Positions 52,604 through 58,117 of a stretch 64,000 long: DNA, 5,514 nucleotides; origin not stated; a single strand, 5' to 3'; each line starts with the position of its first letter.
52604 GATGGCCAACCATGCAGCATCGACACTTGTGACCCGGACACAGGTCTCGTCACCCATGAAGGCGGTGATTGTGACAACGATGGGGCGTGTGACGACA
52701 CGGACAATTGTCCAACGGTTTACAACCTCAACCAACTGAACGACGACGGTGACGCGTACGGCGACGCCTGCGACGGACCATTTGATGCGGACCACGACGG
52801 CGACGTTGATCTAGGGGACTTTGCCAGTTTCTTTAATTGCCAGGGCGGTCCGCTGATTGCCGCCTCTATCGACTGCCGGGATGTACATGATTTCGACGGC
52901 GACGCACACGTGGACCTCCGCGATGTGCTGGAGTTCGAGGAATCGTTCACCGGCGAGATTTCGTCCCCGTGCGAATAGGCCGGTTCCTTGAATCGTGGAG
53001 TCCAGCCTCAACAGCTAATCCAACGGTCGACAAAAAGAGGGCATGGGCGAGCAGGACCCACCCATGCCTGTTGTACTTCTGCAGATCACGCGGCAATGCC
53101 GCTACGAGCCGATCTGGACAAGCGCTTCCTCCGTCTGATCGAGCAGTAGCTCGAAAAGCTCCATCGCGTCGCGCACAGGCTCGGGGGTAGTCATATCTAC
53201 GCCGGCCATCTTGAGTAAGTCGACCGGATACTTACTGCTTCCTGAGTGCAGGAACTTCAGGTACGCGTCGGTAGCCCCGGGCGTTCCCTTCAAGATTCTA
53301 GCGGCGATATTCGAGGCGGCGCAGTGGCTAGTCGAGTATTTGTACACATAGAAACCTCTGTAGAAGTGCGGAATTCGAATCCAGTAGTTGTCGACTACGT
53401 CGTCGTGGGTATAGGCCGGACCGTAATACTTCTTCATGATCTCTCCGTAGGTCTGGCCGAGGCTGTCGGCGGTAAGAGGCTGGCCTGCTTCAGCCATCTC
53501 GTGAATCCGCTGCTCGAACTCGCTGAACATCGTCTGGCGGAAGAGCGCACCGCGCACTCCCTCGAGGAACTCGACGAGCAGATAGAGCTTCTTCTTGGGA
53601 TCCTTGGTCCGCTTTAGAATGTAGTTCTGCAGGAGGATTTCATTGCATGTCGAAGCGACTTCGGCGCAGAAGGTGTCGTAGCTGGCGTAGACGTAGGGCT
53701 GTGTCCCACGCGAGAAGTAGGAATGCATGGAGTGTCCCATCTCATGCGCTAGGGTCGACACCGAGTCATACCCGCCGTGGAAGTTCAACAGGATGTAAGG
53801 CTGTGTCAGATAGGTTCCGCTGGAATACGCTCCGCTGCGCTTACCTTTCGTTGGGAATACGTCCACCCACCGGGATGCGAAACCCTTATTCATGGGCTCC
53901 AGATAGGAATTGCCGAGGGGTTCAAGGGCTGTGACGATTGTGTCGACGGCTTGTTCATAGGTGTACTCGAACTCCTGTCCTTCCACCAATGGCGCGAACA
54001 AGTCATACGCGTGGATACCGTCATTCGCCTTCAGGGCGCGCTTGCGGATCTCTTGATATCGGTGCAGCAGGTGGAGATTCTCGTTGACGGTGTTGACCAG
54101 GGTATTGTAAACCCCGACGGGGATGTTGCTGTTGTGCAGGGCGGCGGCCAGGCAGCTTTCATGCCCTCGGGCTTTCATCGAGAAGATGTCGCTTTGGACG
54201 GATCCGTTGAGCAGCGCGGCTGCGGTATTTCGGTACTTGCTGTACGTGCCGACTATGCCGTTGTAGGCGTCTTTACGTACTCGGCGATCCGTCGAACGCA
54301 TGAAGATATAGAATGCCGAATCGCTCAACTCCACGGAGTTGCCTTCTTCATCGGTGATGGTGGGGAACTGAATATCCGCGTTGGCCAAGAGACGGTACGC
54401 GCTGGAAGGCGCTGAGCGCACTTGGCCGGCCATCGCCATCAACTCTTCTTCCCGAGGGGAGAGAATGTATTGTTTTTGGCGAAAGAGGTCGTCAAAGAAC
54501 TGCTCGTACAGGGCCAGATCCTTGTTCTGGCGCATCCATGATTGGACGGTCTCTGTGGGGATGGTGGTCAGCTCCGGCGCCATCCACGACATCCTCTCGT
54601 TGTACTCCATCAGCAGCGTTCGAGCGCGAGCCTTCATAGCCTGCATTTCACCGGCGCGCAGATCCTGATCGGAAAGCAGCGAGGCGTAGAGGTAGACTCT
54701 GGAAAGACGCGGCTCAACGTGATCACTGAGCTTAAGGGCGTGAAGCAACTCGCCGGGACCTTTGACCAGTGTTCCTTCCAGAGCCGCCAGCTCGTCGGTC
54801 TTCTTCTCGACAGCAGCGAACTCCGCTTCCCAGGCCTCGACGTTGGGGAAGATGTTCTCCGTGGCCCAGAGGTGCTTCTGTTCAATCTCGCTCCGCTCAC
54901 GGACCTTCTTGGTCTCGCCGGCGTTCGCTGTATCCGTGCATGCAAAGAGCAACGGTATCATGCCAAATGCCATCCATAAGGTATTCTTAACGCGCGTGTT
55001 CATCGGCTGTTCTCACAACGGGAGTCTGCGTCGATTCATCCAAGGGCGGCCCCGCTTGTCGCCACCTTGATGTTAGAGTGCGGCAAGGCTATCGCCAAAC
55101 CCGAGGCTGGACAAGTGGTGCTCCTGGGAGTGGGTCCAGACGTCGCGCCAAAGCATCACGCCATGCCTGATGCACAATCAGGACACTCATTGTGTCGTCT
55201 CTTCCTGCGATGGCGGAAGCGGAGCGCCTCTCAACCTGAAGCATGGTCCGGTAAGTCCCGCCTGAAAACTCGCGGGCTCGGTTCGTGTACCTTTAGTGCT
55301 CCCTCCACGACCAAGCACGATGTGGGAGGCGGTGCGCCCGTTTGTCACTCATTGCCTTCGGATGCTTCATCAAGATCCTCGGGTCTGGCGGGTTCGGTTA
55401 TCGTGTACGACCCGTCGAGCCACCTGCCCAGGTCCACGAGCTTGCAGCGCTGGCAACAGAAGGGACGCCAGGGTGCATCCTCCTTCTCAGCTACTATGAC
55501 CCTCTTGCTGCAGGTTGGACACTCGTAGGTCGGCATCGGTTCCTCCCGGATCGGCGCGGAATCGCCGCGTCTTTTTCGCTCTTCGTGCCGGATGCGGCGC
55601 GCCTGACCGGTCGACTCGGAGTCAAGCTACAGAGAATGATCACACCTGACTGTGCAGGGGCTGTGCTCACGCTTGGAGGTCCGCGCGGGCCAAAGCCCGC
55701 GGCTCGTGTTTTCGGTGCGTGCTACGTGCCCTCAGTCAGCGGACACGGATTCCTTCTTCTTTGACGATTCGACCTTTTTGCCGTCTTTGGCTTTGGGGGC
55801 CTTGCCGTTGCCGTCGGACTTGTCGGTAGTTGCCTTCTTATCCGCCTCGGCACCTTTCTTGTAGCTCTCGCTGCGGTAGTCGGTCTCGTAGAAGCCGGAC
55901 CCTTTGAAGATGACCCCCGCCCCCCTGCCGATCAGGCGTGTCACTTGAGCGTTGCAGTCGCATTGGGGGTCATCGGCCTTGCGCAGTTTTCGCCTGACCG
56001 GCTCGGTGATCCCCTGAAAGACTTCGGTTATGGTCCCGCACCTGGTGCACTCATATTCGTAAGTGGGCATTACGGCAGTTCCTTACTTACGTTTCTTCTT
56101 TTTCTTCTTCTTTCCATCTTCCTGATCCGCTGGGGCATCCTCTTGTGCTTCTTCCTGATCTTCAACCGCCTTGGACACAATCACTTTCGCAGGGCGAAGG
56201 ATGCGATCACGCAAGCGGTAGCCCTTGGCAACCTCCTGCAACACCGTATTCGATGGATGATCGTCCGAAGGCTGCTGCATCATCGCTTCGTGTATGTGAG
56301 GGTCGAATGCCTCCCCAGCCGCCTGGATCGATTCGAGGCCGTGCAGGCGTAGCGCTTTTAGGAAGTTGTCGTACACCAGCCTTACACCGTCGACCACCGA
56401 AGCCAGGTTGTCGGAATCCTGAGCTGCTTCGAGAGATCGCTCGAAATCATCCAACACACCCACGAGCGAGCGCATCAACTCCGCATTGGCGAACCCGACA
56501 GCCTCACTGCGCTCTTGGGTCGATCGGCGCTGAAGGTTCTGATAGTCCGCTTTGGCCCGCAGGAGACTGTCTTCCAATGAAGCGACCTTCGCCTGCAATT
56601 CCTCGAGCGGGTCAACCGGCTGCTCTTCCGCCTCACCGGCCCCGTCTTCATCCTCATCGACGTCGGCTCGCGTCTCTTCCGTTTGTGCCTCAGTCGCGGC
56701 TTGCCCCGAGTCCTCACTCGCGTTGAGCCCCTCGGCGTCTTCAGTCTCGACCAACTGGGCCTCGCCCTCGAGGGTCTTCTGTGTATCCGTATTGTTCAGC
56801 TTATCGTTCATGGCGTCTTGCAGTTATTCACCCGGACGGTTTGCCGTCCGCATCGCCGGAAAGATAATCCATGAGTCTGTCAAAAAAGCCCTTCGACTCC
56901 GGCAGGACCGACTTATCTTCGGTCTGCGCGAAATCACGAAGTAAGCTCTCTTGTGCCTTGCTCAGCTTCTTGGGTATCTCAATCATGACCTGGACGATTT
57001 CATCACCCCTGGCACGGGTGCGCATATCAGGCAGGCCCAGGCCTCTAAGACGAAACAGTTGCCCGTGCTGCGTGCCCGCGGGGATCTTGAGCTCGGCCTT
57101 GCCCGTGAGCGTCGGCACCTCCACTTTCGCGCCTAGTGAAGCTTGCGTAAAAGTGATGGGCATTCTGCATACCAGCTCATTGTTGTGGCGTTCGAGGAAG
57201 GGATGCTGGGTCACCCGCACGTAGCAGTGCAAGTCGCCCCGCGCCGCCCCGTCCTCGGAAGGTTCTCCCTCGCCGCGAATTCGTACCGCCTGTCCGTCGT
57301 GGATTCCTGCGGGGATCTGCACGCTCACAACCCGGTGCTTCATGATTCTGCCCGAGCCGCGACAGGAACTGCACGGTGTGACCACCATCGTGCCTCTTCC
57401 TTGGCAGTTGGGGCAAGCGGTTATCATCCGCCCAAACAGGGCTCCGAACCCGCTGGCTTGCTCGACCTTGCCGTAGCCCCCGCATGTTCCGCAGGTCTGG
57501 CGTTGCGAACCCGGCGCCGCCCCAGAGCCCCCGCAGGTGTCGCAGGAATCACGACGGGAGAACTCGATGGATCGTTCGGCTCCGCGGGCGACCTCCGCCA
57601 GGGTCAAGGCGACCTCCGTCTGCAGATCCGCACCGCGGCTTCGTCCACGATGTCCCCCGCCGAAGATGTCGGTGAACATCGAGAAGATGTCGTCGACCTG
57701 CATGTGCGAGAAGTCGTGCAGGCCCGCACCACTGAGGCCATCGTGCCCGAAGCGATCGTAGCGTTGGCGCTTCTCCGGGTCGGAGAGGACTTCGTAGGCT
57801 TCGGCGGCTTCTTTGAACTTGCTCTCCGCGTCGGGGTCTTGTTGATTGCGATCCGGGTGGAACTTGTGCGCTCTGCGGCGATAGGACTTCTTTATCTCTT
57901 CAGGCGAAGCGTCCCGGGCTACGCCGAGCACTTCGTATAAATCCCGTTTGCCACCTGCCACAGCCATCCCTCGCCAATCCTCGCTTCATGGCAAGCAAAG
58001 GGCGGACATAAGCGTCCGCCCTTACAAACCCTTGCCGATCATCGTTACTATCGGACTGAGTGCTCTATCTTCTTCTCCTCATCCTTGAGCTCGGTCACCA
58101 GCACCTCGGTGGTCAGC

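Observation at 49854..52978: Tandem paralog pair of Cys-rich secreted proteins with a novel N-terminal domain plus disulfide-rich, TSP3 and dockerin-like modules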

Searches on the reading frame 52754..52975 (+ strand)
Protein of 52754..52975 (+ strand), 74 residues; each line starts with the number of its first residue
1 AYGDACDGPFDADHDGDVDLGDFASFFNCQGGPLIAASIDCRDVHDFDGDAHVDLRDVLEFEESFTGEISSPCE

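Call 29: find_homologous_proteins(query=window:52754-52975:+, max_evalue=0.01)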
Query window:52754-52975:+ (74 aa): 2 proteins with E <= 0.01 among 4 candidates.
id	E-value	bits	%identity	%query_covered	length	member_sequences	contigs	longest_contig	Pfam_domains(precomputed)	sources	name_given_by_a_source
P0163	7.2e-6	44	48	76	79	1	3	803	-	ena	-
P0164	2.0e-3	36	49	77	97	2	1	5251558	-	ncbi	ncbi:MAG: hypothetical protein JSU86_16625, partial [Phycisphaerales bacterium]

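Call 32: search_protein_families(library=pfam, proteins=[window:52754-52975:+], max_evalue=10)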
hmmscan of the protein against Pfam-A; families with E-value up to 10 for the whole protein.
window:52754-52975:+ (74 aa): 5 families
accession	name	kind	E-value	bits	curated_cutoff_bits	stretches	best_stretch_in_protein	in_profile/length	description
PF13499.12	EF-hand_7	-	0.00083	20.1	30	2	10-34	11-37/67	EF-hand domain pair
PF13405.12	EF-hand_6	-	0.011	15.8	25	1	10-29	9-28/30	EF-hand domain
PF00404.24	Dockerin_1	-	0.034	14.8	22.9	2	10-59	2-50/57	Dockerin type I domain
PF00036.39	EF-hand_1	-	0.17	11.9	25.4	1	10-28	9-27/29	EF hand domain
PF21829.1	DUF6889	-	0.25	11.6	23.9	0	15-24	8-17/40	Family of unknown function (DUF6889)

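Call 64: search_solved_structures(query=A4, max_evalue=1, show_alignments=2)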
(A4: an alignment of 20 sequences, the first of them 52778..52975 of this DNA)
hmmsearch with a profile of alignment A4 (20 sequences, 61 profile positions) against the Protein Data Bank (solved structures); distinct sequences matched with E-value up to 1: 266 (the best 60 are shown).
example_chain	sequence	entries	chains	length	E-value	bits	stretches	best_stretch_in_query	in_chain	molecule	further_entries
2jnx_A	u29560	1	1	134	4.2e-07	33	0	37-56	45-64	Calcium binding protein 2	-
8x39_A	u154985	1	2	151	7.1e-07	32.3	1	3-58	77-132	Serine protease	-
8x3a_A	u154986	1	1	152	7.3e-07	32.3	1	3-58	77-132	Serine protease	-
2m7n_A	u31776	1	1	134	1.9e-05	27.7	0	3-25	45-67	Calcium-binding protein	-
1jfj_A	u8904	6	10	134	1.9e-05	27.7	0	3-25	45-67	CALCIUM-BINDING PROTEIN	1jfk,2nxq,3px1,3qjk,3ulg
1dgu_A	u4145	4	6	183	2.1e-05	27.6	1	3-27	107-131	CALCIUM-SATURATED CIB | APO CIB | Calcium and integrin-binding protein 1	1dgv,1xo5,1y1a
6ocx_A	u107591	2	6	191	2.4e-05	27.4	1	3-27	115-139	Calcium and integrin-binding protein 1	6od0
2l4h_A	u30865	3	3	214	3.2e-05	27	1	3-27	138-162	Calcium and integrin-binding protein 1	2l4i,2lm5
9k6m_A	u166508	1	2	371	9.7e-05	25.5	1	3-57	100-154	EF-hand domain-containing protein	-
1a2x_A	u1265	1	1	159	0.00011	25.3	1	29-56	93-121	TROPONIN C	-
2k0j_A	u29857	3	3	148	0.00022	24.3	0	3-19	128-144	calmodulin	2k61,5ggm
3akb_A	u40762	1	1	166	0.00025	24.2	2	3-58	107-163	Putative calcium binding protein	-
3aka_A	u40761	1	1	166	0.00025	24.1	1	36-59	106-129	Putative calcium binding protein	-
6hcs_A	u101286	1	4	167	0.00028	24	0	3-19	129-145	Calmodulin-1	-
5nrm_B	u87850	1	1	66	0.00045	23.3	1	2-55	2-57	DocCel5: Type I dockerin repeat domain from A. cellulolyticus family 5 endoglucanase WP_01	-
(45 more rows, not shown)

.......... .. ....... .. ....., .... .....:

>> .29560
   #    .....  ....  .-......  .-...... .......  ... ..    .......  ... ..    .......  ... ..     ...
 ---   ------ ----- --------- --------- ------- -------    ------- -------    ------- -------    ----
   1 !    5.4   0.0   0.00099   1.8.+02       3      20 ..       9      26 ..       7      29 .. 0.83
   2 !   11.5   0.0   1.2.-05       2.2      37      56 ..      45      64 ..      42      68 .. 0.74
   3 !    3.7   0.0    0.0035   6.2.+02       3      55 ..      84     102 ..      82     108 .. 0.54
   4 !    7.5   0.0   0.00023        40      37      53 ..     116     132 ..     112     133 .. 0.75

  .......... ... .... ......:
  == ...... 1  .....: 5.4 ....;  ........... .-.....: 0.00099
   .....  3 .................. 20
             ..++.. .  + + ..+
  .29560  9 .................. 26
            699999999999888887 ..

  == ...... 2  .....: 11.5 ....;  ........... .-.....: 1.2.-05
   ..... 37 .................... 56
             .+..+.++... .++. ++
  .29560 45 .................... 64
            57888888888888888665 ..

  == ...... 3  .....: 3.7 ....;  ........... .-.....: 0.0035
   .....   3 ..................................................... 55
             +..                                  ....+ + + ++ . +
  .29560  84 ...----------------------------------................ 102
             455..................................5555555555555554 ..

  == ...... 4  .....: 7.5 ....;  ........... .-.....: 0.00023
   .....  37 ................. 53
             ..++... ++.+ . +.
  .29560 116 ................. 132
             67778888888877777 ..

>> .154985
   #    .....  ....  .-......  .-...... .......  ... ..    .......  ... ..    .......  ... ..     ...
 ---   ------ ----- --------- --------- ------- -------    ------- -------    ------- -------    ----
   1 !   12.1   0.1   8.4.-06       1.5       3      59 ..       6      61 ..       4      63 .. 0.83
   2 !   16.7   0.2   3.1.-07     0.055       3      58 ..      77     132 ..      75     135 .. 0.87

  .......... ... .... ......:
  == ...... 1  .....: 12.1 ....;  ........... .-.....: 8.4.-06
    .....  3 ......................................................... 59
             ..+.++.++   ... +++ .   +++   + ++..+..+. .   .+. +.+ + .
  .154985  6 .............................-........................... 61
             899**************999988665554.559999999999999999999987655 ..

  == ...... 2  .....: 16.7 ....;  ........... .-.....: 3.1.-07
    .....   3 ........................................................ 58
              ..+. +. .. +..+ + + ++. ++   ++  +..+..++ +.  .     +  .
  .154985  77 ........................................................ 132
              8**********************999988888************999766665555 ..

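Call 65: search_protein_families(library=pfam, alignment_id=A4, max_evalue=1)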
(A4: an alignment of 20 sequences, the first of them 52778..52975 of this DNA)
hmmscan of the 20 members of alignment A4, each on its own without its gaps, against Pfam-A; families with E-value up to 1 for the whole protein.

A. member 1, window:52778-52975:+ (66 aa): 5 families
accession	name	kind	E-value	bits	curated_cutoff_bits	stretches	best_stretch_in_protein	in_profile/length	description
PF13499.12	EF-hand_7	-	0.00064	20.5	30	1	2-26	11-37/67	EF-hand domain pair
PF13405.12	EF-hand_6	-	0.023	14.9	25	1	2-21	9-28/30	EF-hand domain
PF00404.24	Dockerin_1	-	0.028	15.1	22.9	1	2-51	2-50/57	Dockerin type I domain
PF00036.39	EF-hand_1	-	0.14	12.3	25.4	1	2-20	9-27/29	EF hand domain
PF21829.1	DUF6889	-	0.18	12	23.9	0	7-16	8-17/40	Family of unknown function (DUF6889)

B. families by the number of members that match (of 20 scanned): 15 families
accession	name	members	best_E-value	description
PF13405.12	EF-hand_6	15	1.8e-05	EF-hand domain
PF00404.24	Dockerin_1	14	9e-07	Dockerin type I domain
PF00036.39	EF-hand_1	14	1.5e-05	EF hand domain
PF13499.12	EF-hand_7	11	0.00037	EF-hand domain pair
PF13202.12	EF-hand_5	7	0.00046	EF hand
PF13517.12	FG-GAP_3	6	0.00047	FG-GAP-like repeat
PF21829.1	DUF6889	5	0.0041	Family of unknown function (DUF6889)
PF13833.12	EF-hand_8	3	0.071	EF-hand domain pair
PF01839.29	FG-GAP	2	0.1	FG-GAP repeat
PF05279.16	Asp-B-Hydro_N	2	0.3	Aspartyl beta-hydroxylase N-terminal region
PF25578.1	EF-hand_STIM1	2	0.4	Stromal interaction molecule 1-like, EF-hand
PF25687.1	Mycobacteriophage_Gene3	1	0.04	Mycobacteriophage Gene 3 protein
PF05402.18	PqqD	1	0.067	Coenzyme PQQ synthesis protein D (PqqD)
PF04775.20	Bile_Hydr_Trans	1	0.094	Acyl-CoA thioester hydrolase/BAAT N-terminal region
PF06678.16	DUF1179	1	0.3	Protein of unknown function (DUF1179)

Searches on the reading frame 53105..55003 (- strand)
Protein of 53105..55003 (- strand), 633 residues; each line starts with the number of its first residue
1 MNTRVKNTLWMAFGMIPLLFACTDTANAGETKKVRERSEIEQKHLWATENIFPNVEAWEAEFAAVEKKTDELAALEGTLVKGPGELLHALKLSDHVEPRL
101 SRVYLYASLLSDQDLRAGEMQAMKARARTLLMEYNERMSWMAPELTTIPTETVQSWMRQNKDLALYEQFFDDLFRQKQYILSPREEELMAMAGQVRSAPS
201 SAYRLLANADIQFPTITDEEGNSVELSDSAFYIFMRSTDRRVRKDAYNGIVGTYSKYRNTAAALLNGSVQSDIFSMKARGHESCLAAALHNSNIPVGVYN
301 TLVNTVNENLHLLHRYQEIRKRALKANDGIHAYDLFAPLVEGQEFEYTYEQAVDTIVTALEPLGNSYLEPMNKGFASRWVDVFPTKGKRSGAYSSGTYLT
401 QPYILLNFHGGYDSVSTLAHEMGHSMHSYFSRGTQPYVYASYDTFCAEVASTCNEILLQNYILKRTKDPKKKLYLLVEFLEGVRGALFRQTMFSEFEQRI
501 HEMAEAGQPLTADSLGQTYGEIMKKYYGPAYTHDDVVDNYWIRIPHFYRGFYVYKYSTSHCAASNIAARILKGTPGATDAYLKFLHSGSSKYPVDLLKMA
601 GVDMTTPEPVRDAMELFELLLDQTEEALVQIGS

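Call 55: search_protein_families(library=pfam, proteins=[window:53105-55003:-], max_evalue=0.001)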
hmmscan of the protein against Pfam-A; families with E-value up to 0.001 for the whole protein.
window:53105-55003:- (633 aa): 2 families
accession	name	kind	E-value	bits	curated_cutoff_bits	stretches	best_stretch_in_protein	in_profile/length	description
PF01432.26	Peptidase_M3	-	2.5e-77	261.6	27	1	234-615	2-456/457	Peptidase family M3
PF08439.15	Peptidase_M3_N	-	5.6e-20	71.8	25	1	144-213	1-70/70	Oligopeptidase F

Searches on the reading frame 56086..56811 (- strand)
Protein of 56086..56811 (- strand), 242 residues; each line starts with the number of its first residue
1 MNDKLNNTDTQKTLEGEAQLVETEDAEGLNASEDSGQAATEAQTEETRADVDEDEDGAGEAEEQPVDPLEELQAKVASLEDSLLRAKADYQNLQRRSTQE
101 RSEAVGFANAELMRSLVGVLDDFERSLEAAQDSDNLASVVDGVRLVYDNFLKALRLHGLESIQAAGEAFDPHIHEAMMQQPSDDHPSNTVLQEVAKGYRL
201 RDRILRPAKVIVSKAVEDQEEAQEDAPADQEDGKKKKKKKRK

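Call 55: search_protein_families(library=pfam, proteins=[window:56086-56811:-], max_evalue=0.001)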
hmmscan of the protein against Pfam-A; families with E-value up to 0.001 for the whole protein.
window:56086-56811:- (242 aa): 1 family
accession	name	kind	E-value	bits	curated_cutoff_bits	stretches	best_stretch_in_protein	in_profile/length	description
PF01025.24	GrpE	-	3.7e-49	167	25.8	1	53-214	4-165/165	GrpE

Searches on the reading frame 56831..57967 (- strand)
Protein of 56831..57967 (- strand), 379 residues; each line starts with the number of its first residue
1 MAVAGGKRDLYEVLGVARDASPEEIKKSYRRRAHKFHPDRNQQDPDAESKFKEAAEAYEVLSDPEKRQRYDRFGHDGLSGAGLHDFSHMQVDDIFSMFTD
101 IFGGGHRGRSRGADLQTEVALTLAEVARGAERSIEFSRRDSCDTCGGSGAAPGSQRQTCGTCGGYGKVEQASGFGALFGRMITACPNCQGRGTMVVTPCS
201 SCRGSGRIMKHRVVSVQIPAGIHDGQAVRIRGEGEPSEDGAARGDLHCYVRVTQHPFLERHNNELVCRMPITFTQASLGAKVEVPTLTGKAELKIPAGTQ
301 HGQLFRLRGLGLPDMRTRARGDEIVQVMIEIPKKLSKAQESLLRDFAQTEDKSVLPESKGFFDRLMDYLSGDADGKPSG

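Call 55: search_protein_families(library=pfam, proteins=[window:56831-57967:-], max_evalue=0.001)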
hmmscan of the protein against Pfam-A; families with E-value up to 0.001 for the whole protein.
window:56831-57967:- (379 aa): 3 families
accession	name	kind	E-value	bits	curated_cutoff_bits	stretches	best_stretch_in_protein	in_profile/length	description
PF01556.23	DnaJ_C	-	7.5e-45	153.1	26.6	1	116-332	2-152/152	DnaJ C terminal domain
PF00226.36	DnaJ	-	4.8e-27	94.3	27.8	1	9-71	1-63/63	DnaJ domain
PF00684.25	DnaJ_CXXCXGXG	-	1.3e-12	48.3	32.7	1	142-206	1-65/65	DnaJ central domain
